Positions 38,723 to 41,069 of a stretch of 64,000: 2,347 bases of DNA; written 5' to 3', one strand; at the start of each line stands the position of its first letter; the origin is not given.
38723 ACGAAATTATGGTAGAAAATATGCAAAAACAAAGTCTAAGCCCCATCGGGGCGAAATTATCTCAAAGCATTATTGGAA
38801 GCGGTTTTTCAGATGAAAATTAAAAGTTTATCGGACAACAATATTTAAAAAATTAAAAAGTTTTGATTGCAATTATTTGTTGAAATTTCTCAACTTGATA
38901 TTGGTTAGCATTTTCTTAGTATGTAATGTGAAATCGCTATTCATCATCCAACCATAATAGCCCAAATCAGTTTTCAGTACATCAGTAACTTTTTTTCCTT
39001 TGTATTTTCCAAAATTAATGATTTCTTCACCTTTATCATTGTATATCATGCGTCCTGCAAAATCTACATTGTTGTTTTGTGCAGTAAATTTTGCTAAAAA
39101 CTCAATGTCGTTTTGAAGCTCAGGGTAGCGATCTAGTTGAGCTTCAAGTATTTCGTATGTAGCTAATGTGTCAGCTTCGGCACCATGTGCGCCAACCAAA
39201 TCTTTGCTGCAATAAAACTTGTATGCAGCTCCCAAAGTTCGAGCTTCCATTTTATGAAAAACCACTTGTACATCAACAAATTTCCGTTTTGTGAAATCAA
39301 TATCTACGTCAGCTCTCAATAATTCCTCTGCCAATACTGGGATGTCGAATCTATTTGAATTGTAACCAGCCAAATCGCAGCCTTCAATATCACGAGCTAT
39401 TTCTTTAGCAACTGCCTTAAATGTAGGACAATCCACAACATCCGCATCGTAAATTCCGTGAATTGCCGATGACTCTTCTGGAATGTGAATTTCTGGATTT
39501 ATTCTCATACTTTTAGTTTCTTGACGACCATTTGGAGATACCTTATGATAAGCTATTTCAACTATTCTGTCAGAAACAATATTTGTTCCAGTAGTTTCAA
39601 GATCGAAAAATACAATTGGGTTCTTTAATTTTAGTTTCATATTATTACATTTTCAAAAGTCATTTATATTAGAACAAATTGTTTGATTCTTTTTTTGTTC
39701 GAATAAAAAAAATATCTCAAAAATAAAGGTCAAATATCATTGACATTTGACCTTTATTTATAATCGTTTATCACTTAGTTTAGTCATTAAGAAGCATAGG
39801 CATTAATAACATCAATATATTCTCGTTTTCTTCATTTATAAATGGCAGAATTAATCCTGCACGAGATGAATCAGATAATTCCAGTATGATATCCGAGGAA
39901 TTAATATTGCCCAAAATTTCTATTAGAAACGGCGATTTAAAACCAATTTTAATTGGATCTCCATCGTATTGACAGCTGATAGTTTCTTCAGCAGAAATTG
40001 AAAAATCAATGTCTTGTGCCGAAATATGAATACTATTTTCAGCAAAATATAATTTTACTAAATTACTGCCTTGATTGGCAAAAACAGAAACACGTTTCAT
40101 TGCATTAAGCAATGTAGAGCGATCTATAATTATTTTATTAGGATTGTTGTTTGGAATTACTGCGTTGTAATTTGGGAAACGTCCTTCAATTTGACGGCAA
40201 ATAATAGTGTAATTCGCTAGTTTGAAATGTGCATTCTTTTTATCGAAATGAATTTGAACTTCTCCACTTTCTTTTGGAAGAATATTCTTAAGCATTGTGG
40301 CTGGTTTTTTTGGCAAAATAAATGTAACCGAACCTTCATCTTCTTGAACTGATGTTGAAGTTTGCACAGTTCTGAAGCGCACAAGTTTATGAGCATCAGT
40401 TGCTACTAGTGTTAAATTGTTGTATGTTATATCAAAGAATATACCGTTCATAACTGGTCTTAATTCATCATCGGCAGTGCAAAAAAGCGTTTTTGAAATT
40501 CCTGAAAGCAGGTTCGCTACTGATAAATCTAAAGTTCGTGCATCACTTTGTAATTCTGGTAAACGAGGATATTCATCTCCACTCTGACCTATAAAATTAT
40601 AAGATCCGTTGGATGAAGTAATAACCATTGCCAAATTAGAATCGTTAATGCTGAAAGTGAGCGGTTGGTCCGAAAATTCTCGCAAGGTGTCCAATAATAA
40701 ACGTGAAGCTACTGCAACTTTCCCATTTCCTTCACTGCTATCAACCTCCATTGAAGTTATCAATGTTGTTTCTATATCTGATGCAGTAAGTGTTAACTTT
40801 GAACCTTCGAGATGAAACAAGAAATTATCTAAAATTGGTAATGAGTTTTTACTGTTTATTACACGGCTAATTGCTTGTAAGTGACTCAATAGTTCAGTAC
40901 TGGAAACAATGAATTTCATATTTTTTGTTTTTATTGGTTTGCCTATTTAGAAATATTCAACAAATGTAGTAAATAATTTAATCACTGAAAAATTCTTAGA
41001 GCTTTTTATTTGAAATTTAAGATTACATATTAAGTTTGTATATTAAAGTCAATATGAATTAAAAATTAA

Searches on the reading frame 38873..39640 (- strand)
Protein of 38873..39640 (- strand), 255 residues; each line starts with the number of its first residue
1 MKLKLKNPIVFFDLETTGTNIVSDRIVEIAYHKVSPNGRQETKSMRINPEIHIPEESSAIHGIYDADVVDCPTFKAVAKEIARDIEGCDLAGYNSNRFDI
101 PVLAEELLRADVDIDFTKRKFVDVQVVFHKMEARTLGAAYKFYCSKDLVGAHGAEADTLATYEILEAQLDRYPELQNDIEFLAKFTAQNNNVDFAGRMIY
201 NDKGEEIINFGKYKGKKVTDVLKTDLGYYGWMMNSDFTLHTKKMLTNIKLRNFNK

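Call 79: search_protein_families(library=pfam, proteins=[window:38873-39640:-], max_evalue=0.00001)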
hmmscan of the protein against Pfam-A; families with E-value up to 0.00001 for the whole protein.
window:38873-39640:- (255 aa): 2 families
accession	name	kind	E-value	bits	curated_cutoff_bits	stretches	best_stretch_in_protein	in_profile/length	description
PF00929.31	RNase_T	-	1e-19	72.1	24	1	10-165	1-164/164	Exonuclease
PF20600.3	ExoX-like_C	-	1.3e-09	37.7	26.5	1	208-234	1-27/30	Exodeoxyribonuclease X-like C-terminal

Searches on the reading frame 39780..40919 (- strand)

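Call 79: search_protein_families(library=pfam, proteins=[window:39780-40919:-], max_evalue=0.00001)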
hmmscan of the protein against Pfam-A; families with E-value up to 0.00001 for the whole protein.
window:39780-40919:- (379 aa): 3 families
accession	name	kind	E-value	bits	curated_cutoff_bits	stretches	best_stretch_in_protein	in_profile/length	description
PF00712.24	DNA_pol3_beta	-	1.1e-28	100.3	24.4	1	1-121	1-120/120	DNA polymerase III beta subunit, N-terminal domain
PF02767.21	DNA_pol3_beta_2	-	5.8e-24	85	27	1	134-250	4-116/116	DNA polymerase III beta subunit, central domain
PF02768.20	DNA_pol3_beta_3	-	1.4e-23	83.5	27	1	254-375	3-120/121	DNA polymerase III beta subunit, C-terminal domain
